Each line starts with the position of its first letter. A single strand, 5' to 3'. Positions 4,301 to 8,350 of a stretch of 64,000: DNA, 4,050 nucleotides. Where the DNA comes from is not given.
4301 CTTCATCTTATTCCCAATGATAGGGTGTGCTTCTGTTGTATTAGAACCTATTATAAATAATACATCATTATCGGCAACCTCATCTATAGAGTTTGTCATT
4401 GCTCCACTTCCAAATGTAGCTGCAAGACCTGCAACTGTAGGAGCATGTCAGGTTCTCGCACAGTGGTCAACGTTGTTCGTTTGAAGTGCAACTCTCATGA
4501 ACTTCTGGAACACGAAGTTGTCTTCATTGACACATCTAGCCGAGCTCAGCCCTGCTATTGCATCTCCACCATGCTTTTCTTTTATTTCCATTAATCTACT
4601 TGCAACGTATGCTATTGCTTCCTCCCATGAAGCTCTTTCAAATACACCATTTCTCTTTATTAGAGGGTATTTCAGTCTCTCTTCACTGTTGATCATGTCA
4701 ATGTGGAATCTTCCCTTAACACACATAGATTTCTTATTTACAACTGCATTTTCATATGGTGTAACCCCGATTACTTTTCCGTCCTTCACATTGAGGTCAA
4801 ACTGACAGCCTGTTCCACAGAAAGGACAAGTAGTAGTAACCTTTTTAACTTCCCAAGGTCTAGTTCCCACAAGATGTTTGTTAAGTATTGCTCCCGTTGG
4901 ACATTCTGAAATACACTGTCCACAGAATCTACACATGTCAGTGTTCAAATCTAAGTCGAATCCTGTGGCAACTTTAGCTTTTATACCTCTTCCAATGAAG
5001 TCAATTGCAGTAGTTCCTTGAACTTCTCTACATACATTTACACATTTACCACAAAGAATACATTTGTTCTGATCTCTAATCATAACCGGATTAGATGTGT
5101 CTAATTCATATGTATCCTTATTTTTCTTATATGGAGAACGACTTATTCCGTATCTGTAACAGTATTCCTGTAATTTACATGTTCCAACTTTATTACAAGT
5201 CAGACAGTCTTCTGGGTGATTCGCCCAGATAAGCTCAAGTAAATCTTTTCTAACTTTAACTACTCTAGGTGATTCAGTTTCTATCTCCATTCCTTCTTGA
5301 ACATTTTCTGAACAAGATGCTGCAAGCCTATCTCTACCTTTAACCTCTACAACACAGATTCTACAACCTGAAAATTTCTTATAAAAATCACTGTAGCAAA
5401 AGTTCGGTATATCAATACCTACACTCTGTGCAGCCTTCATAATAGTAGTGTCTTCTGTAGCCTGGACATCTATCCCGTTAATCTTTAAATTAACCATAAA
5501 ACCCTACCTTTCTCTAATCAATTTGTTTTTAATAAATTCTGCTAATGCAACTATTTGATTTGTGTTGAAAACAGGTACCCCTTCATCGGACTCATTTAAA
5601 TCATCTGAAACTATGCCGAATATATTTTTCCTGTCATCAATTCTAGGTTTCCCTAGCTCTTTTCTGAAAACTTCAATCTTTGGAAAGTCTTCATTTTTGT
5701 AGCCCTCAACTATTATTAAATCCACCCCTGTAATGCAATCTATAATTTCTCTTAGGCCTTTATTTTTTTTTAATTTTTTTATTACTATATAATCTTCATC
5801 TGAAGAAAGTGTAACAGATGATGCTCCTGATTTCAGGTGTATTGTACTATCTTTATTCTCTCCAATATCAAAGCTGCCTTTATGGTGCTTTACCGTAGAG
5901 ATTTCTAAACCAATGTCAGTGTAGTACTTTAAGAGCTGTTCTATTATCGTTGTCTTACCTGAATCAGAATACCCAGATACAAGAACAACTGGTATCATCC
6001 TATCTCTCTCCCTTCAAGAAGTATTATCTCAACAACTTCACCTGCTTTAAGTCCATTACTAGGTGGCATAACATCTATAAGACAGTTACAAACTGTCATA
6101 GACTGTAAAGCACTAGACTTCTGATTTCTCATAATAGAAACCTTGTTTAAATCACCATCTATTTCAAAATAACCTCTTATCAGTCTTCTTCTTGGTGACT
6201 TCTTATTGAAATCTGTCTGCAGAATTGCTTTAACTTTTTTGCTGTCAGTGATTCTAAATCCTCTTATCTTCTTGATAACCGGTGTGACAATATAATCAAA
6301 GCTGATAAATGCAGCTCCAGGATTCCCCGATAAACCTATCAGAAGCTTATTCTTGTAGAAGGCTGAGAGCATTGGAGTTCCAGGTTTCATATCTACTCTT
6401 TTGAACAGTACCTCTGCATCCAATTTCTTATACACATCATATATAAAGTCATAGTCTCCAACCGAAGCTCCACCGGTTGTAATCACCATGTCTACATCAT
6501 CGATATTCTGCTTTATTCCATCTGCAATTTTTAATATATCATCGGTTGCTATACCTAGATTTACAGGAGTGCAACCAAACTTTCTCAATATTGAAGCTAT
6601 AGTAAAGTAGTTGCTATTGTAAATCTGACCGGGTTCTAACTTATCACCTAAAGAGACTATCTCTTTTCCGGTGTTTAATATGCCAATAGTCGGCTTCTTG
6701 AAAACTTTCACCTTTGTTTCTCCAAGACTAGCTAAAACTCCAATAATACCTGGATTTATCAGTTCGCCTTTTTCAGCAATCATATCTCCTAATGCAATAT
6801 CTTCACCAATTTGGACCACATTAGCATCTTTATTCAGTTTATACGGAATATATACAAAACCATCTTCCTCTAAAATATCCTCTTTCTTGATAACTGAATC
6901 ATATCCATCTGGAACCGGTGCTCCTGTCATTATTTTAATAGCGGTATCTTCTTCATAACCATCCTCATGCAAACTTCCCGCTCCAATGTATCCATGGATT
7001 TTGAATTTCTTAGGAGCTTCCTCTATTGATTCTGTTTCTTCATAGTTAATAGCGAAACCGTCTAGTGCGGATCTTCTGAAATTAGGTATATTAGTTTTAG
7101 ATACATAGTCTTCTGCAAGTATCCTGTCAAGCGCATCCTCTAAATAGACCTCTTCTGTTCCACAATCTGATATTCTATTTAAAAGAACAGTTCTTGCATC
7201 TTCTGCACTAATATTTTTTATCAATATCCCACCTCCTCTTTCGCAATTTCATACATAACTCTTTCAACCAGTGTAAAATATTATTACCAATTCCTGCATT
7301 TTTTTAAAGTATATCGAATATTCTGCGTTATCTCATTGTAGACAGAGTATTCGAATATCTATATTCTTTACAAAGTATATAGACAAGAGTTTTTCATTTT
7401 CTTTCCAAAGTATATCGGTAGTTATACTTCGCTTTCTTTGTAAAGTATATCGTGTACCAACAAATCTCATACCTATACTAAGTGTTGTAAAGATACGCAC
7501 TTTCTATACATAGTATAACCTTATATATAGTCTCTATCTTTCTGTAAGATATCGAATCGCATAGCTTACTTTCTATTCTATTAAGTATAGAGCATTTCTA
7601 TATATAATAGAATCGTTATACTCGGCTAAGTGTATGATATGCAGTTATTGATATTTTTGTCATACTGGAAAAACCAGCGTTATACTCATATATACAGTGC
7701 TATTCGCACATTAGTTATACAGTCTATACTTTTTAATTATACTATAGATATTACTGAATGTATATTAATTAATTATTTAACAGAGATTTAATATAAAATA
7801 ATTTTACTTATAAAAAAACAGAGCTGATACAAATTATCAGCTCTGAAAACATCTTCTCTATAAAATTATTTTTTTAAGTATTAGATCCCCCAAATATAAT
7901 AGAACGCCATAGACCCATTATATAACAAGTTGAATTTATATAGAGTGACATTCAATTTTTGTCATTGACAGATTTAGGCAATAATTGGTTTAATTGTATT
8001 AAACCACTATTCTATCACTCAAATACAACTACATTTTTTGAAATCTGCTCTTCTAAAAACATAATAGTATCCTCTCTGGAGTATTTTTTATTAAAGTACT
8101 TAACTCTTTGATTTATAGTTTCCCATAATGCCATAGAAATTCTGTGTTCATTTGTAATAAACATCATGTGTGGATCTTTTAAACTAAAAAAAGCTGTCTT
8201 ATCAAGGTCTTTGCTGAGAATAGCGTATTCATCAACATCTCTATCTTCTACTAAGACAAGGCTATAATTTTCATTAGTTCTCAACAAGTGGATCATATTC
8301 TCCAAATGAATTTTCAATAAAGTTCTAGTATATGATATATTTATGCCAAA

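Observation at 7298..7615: Unexplained miniature repeat-spacer array (19-nt repeat, 16-nt unique spacers, 35-bp period) upstream of moeA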

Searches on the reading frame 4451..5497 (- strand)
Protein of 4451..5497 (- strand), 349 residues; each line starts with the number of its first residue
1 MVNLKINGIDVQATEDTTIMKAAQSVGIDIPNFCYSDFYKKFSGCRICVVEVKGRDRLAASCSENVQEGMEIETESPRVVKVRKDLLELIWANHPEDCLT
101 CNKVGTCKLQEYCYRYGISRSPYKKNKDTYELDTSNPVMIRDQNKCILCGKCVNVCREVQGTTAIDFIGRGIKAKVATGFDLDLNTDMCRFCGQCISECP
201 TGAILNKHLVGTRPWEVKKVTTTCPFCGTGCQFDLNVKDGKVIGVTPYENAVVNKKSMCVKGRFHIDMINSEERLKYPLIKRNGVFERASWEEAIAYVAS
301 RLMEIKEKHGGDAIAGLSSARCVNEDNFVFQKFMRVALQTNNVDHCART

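Call 25: search_protein_families(library=pfam, proteins=[window:4451-5497:-], max_evalue=0.01)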
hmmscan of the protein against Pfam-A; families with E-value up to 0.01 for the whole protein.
window:4451-5497:- (349 aa): 14 families
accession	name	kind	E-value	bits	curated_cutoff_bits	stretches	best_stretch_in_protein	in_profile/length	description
PF13510.11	Fer2_4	-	6.6e-20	71.4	22.8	1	1-76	3-81/82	2Fe-2S iron-sulfur cluster binding domain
PF10588.14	NADH-G_4Fe-4S_3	-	5.8e-17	61.4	27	1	83-121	1-39/40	NADH-ubiquinone oxidoreductase-G iron-sulfur binding region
PF04879.21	Molybdop_Fe4S4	-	2e-16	60.1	22.7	1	218-271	2-55/55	Molybdopterin oxidoreductase Fe4S4 domain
PF00384.28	Molybdopterin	-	1.7e-14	54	24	1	274-348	1-80/353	Molybdopterin oxidoreductase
PF00037.32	Fer4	-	1e-09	38.2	21.1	2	185-204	4-23/24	4Fe-4S binding domain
PF12838.12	Fer4_7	-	1.8e-09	38.3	27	1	145-203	1-52/52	4Fe-4S dicluster domain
PF22117.2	Fer4_Nqo3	-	4.5e-07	30.4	27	1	137-204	2-66/67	NADH-quinone oxidoreductase subunit 3, ferredoxin-like domain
PF14697.11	Fer4_21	-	2.7e-06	27.8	35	1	142-204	4-57/59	4Fe-4S dicluster domain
PF13183.11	Fer4_8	-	6.9e-06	27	27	1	144-202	3-67/68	4Fe-4S dicluster domain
PF13237.11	Fer4_10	-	2.6e-05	24.5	25.5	1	139-200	2-53/53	4Fe-4S dicluster domain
PF12837.12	Fer4_6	-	4e-05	23.8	25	1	141-156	4-19/24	4Fe-4S binding domain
PF13187.11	Fer4_9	-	8.4e-05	23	27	1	188-231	1-43/52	4Fe-4S dicluster domain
PF12797.12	Fer4_2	-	0.00012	22.3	24.5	1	138-156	2-20/22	4Fe-4S binding domain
PF13484.11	Fer4_16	-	0.0067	17.6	30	1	189-207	2-20/66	4Fe-4S double cluster binding domain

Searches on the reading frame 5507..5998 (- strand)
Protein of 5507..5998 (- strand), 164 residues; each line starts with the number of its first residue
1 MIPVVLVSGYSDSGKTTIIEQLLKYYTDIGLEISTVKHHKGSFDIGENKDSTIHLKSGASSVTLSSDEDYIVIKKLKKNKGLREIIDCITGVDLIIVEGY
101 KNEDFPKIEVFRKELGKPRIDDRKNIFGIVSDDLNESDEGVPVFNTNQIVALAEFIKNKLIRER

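Call 25: search_protein_families(library=pfam, proteins=[window:5507-5998:-], max_evalue=0.01)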
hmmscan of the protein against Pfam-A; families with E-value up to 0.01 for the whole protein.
window:5507-5998:- (164 aa): 4 families
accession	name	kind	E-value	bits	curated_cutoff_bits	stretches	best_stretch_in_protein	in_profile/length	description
PF03205.20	MobB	-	2.8e-34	118.3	26.6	1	4-132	1-133/133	Molybdopterin guanine dinucleotide synthesis protein B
PF20720.3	nSTAND3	-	0.00051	20.2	27.2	1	4-40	19-55/155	Novel STAND NTPase 3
PF02492.25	cobW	-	0.0034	17.4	20.7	1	3-98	1-90/180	CobW/HypB/UreG, nucleotide-binding domain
PF00009.33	GTP_EFTU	-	0.0072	16.4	26.5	1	4-63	5-65/188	Elongation factor Tu GTP binding domain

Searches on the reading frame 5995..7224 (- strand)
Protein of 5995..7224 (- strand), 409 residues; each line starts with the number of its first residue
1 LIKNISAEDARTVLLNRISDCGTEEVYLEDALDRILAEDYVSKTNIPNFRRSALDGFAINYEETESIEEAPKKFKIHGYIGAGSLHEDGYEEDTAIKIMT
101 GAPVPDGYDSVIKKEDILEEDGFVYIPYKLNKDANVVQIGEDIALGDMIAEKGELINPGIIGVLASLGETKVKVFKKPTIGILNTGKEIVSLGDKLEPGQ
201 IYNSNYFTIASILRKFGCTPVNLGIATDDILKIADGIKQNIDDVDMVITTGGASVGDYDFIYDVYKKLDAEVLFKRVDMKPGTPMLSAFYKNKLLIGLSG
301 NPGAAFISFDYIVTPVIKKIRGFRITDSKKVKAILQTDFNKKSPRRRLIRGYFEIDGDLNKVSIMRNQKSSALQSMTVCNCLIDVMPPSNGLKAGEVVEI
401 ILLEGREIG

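Call 13: find_related_loci(query=window:5995-7224:-, collection=genome_contigs, flank=4000)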
Query window:5995-7224:- (409 aa) in genome_contigs; peptide patterns used: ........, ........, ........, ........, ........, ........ (x = any residue, [..] = any of these).
49 stretches matched a pattern; 7 encode a relative of the query (tblastn E <= 1e-3); 7 distinct loci.
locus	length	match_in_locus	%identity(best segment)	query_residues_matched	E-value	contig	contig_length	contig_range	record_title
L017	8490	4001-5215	66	1-405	1e-180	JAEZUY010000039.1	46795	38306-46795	MAG: Bacillota bacterium isolate OH_PFB_103 k127_992319, whole genome shotgun sequence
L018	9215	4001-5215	65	1-405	6e-173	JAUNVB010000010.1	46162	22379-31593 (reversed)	MAG: Andreesenia angusta isolate S7A_St_11 NODE_317_length_46162_cov_34.197085, whole genome shotgun sequence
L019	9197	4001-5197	38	1-401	2e-79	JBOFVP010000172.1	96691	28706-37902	MAG: Clostridium sp. isolate WFFMC_MAG_575 k139_156767_flag=0_multi=15.2221_len=96691, whole genome shotgun sequence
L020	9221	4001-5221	37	1-403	4e-69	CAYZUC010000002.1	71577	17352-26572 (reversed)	MAG TPA_asm: uncultured Lachnospiraceae bacterium isolate SRP192927_co1_836 genome assembly, contig: NODE_403_length_715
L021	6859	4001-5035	36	10-352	2e-67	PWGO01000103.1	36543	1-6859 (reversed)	MAG: Syntrophomonadaceae bacterium isolate T1Sed10_174R1 T1-Sed10-C708, whole genome shotgun sequence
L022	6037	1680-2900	35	1-403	1e-61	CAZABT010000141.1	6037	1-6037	MAG TPA_asm: uncultured Lachnospiraceae bacterium isolate SRP192927_co1_929 genome assembly, contig: NODE_36609_length_6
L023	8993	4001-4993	31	19-350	1e-46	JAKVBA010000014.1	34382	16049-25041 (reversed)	MAG: Gammaproteobacteria bacterium isolate ALOHA_ZT_16 ZT-Gammaproteobacteria-1_14, whole genome shotgun sequence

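Call 25: search_protein_families(library=pfam, proteins=[window:5998-7224:-], max_evalue=0.01)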
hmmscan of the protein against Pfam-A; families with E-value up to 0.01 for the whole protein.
window:5998-7224:- (409 aa): 3 families
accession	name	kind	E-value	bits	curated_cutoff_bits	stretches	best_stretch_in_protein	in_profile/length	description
PF03453.22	MoeA_N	-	3.1e-37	128.2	30.8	1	5-168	1-160/160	MoeA N-terminal region (domain I and II)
PF00994.29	MoCF_biosynth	-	3e-27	95.5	26.6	1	188-318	1-143/144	Probable molybdopterin binding domain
PF03454.20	MoeA_C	-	5.9e-12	46.1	22.1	1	332-403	1-72/72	MoeA C-terminal region (domain IV)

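Call 61: find_related_loci(query=window:5998-7224:-, collection=metagenome_contigs, flank=2500)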
Query window:5998-7224:- (409 aa) in metagenome_contigs; peptide patterns used: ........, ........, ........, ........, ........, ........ (x = any residue, [..] = any of these).
49 stretches matched a pattern; 2 encode a relative of the query (tblastn E <= 1e-3); 2 distinct loci.
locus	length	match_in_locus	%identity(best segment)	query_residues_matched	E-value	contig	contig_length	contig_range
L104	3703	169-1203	36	10-352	4e-68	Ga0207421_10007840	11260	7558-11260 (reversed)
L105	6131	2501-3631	34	23-400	6e-60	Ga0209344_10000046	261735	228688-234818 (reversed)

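Call 62: find_homologous_proteins(query=window:5998-7224:-, max_evalue=1e-100)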
Query window:5998-7224:- (409 aa): 21 proteins with E <= 1e-100 among 8000 candidates.
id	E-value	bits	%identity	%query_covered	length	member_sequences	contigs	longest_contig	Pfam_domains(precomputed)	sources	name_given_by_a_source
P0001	1.3e-265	898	100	100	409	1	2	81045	PF03454.21,PF00994.30,PF03453.23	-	-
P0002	2.9e-237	805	89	100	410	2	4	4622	PF03454.21,PF00994.30,PF03453.23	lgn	-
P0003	2.8e-180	617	68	100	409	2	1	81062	PF03454.21,PF00994.30,PF03453.23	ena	-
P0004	1.8e-173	595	67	99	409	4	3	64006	PF03454.21,PF00994.30,PF03453.23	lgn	-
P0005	9.1e-171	586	68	100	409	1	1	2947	PF03454.21,PF00994.30,PF03453.23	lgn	-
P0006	2.1e-170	585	68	99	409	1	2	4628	PF03454.21,PF00994.30,PF03453.23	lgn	-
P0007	1.1e-164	566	65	99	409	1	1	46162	PF03454.21,PF00994.30,PF03453.23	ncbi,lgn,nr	ncbi:MAG: molybdopterin molybdotransferase MoeA [Andreesenia angusta]|nr:molybdopterin molybdotransf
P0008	6.7e-161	554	64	99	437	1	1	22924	PF03454.21,PF00994.30,PF03453.23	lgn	-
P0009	7.9e-123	428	50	99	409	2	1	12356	PF03454.21,PF00994.30,PF03453.23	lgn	-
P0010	5.8e-121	422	49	99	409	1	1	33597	PF03454.21,PF00994.30,PF03453.23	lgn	-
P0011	2.2e-118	414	49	99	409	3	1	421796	PF03454.21,PF00994.30,PF03453.23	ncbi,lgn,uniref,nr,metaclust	ncbi:molybdopterin molybdenumtransferase [Andreesenia angusta]|uniref:Molybdopterin molybdenumtransf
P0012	4.1e-106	373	47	100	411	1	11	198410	PF03454.21,PF00994.30,PF03453.23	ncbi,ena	-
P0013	5.6e-106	373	49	99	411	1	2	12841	PF03454.21,PF00994.30,PF03453.23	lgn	-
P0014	7.0e-106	373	47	100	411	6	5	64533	PF03454.21,PF00994.30,PF03453.23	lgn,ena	-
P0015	9.9e-106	372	47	100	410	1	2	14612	PF03454.21,PF00994.30,PF03453.23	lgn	-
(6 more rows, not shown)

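Call 63: find_encoding_contigs(protein=P0002, flank=3000, max_places=6)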
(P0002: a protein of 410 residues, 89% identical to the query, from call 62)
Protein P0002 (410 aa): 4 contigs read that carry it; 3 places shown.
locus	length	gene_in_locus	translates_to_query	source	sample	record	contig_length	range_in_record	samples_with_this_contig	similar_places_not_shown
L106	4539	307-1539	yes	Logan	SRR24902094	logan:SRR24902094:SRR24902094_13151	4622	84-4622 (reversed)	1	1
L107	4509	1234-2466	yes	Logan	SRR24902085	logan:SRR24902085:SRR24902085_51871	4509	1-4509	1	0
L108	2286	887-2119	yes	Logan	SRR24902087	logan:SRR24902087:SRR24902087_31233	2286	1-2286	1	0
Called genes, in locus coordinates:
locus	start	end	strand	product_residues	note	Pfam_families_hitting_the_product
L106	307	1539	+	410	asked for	PF03453:MoeA_N, PF00994:MoCF_biosynth, PF03454:MoeA_C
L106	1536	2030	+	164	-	PF03205:MobB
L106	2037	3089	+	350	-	PF13510:Fer2_4, PF10588:NADH-G_4Fe-4S_3, PF14697:Fer4_21 (weak), PF22117:Fer4_Nqo3 (weak), PF12838:Fer4_7, PF00037:Fer4 (weak), PF04879:Molybdop_Fe4S4, PF00384:Molybdopterin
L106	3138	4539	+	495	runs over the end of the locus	?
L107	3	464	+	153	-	?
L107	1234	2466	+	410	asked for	PF03453:MoeA_N, PF00994:MoCF_biosynth, PF03454:MoeA_C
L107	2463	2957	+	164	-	PF03205:MobB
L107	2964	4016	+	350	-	PF13510:Fer2_4, PF10588:NADH-G_4Fe-4S_3, PF14697:Fer4_21 (weak), PF22117:Fer4_Nqo3 (weak), PF12838:Fer4_7, PF00037:Fer4 (weak), PF04879:Molybdop_Fe4S4, PF00384:Molybdopterin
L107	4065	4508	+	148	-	?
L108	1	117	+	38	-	?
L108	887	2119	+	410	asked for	PF03453:MoeA_N, PF00994:MoCF_biosynth, PF03454:MoeA_C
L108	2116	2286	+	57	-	?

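Call 64: find_encoding_contigs(protein=P0003, flank=2500, max_places=2)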
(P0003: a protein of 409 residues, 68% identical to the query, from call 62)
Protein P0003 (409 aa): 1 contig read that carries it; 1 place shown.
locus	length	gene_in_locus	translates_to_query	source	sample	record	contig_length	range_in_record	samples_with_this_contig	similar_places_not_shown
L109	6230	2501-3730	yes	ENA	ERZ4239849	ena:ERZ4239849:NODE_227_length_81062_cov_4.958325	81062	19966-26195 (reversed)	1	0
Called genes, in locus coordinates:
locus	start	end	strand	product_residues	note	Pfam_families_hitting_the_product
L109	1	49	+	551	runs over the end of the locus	PF02734:Dak2, PF21645:FakA-like_M, PF13684:FakA-like_C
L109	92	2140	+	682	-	PF17191:RecG_wedge, PF01336:tRNA_anti-codon (faint), PF04851:ResIII, PF00270:DEAD, PF22590:Cas3-like_C_2 (faint), PF00271:Helicase_C, PF19833:RecG_dom3_C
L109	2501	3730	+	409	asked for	PF03453:MoeA_N, PF00994:MoCF_biosynth, PF03454:MoeA_C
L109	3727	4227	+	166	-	PF03205:MobB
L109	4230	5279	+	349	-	PF13510:Fer2_4, PF10588:NADH-G_4Fe-4S_3, PF13183:Fer4_8 (weak), PF22117:Fer4_Nqo3 (weak), PF12838:Fer4_7, PF00037:Fer4 (weak), PF04879:Molybdop_Fe4S4, PF00384:Molybdopterin, +2 more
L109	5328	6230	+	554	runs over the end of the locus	PF00384:Molybdopterin, PF01568:Molydop_binding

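Call 68: find_encoding_contigs(protein=P0004, flank=1500, max_places=2)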
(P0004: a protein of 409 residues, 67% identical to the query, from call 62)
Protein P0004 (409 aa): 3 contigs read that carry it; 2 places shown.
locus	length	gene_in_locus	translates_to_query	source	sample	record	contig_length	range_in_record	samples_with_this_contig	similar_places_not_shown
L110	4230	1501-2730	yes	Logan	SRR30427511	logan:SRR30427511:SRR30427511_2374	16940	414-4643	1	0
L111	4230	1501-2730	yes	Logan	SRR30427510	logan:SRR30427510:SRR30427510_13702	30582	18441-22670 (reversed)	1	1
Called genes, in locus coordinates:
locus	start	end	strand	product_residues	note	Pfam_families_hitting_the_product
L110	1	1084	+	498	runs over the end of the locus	?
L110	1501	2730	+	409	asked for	PF03453:MoeA_N, PF00994:MoCF_biosynth, PF03454:MoeA_C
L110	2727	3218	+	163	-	PF03205:MobB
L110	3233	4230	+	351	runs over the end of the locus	PF13510:Fer2_4, PF10588:NADH-G_4Fe-4S_3, PF13183:Fer4_8 (weak), PF13237:Fer4_10 (weak), PF22117:Fer4_Nqo3, PF12838:Fer4_7, PF04879:Molybdop_Fe4S4, PF00384:Molybdopterin, +3 more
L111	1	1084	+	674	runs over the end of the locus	PF17191:RecG_wedge, PF04851:ResIII, PF00270:DEAD, PF22590:Cas3-like_C_2 (faint), PF00271:Helicase_C, PF19833:RecG_dom3_C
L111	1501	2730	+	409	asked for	PF03453:MoeA_N, PF00994:MoCF_biosynth, PF03454:MoeA_C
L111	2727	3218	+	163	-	PF03205:MobB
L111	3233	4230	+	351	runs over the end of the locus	PF13510:Fer2_4, PF10588:NADH-G_4Fe-4S_3, PF13183:Fer4_8 (weak), PF13237:Fer4_10 (weak), PF22117:Fer4_Nqo3, PF12838:Fer4_7, PF04879:Molybdop_Fe4S4, PF00384:Molybdopterin, +3 more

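Call 69: find_encoding_contigs(protein=P0006, flank=1500, max_places=2)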
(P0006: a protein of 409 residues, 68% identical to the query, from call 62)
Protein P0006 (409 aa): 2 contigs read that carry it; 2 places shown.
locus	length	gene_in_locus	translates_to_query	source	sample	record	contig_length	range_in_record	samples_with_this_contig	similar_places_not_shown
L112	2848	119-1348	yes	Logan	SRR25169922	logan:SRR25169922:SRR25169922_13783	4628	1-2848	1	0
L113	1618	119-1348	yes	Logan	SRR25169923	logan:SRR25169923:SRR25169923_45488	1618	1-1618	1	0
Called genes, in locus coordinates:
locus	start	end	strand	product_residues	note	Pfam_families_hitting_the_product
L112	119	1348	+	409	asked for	PF03453:MoeA_N, PF00994:MoCF_biosynth, PF03454:MoeA_C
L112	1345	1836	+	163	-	PF03205:MobB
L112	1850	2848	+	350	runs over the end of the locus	PF13510:Fer2_4, PF10588:NADH-G_4Fe-4S_3, PF13237:Fer4_10 (weak), PF14697:Fer4_21 (weak), PF22117:Fer4_Nqo3 (weak), PF12838:Fer4_7, PF04879:Molybdop_Fe4S4, PF00384:Molybdopterin, +2 more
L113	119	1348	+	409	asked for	PF03453:MoeA_N, PF00994:MoCF_biosynth, PF03454:MoeA_C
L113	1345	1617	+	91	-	?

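Call 70: find_encoding_contigs(protein=P0008, flank=1500, max_places=2)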
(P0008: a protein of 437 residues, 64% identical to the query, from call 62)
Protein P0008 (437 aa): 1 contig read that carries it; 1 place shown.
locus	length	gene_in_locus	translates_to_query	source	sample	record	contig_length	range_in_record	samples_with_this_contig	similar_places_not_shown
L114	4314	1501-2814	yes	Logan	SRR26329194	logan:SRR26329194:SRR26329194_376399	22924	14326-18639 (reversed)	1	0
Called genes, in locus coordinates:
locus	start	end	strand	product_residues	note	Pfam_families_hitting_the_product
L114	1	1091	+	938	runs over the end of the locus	PF13510:Fer2_4, PF10588:NADH-G_4Fe-4S_3, PF12838:Fer4_7, PF13183:Fer4_8 (weak), PF22117:Fer4_Nqo3, PF04879:Molybdop_Fe4S4, PF00384:Molybdopterin, PF01568:Molydop_binding, +4 more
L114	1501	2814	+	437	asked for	PF03453:MoeA_N, PF00994:MoCF_biosynth, PF03454:MoeA_C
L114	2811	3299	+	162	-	PF01656:CbiA (faint), PF03205:MobB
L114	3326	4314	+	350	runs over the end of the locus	PF13510:Fer2_4, PF12837:Fer4_6 (faint), PF10588:NADH-G_4Fe-4S_3, PF22117:Fer4_Nqo3 (weak), PF12838:Fer4_7, PF00037:Fer4 (weak), PF04879:Molybdop_Fe4S4, PF00384:Molybdopterin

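Call 71: find_encoding_contigs(protein=P0005, flank=1500, max_places=2)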
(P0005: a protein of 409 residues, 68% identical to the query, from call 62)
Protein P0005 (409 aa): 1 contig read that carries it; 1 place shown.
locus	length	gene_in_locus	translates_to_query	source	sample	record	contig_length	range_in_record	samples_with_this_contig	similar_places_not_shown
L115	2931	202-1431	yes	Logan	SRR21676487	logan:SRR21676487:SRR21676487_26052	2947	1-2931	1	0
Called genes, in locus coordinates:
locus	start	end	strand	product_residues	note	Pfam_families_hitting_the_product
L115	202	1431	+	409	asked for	PF03453:MoeA_N, PF00994:MoCF_biosynth, PF03454:MoeA_C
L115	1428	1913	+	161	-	PF03205:MobB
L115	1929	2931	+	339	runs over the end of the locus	?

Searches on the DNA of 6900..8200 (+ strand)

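Call 4: search_rna_families(source=window, start=6900, end=8200, threshold=evalue, max_evalue=10, show_alignments=2)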
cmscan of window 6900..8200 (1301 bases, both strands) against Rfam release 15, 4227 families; matches with E-value up to 10: 5.
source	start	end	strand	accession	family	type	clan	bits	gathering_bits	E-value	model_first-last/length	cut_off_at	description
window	7796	7870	-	RF00661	mir-31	Gene; miRNA;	CL00133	20.3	51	0.16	1-83/83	no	mir-31 microRNA precursor family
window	7487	7541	-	RF03400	mir-728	Gene; miRNA;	-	20.1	70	1.5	1-62/62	no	mir-728 microRNA precursor family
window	7793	7844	+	RF02844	RefA9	Gene; antisense;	-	19.3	49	5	1-64/64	no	Enterococcus sRNA A9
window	7801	7866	-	RF00579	SNORD90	Gene; snRNA; snoRNA; CD-box;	-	18.5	41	7.6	30-91/111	no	Small nucleolar RNA SNORD90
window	7816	7848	-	RF00361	snoZ119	Gene; snRNA; snoRNA; CD-box;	-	17.7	70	5.7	1-98/98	no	Small nucleolar RNA Z119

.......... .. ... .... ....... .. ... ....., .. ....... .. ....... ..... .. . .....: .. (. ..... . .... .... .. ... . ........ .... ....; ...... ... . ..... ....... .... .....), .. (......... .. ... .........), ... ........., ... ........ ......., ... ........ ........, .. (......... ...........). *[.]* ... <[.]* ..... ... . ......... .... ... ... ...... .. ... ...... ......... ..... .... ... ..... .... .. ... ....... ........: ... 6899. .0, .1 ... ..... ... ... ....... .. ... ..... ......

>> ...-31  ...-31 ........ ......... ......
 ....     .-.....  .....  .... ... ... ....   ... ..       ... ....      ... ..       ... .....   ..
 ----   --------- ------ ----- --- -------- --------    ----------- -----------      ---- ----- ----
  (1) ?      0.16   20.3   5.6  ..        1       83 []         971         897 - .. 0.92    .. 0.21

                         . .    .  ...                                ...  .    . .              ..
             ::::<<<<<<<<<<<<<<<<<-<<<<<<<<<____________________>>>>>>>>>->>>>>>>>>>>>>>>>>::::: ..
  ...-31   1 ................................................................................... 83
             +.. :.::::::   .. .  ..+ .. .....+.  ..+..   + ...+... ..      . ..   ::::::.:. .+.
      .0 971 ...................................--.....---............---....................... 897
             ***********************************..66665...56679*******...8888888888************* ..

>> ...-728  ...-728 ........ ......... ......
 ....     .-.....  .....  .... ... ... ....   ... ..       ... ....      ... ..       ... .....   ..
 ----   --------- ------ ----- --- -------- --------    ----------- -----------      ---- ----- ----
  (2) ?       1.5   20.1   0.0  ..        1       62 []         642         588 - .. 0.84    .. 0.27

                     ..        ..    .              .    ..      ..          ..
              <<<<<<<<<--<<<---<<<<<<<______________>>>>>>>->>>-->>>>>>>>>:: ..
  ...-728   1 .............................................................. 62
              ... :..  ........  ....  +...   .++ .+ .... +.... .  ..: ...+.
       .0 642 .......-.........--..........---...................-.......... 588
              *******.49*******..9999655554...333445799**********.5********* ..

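Call 87: search_dna_similar(query=window:7280-7800:+, collection=plasmids, mode=distant, max_evalue=0.01, max_rows=8)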
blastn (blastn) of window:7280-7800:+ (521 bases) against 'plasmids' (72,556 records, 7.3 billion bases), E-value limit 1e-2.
No match.

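Call 88: search_dna_similar(query=window:7280-7800:+, collection=phages, mode=distant, max_evalue=0.01, max_rows=8)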
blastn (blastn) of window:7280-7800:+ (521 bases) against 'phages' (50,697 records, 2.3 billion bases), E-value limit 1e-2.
No match.
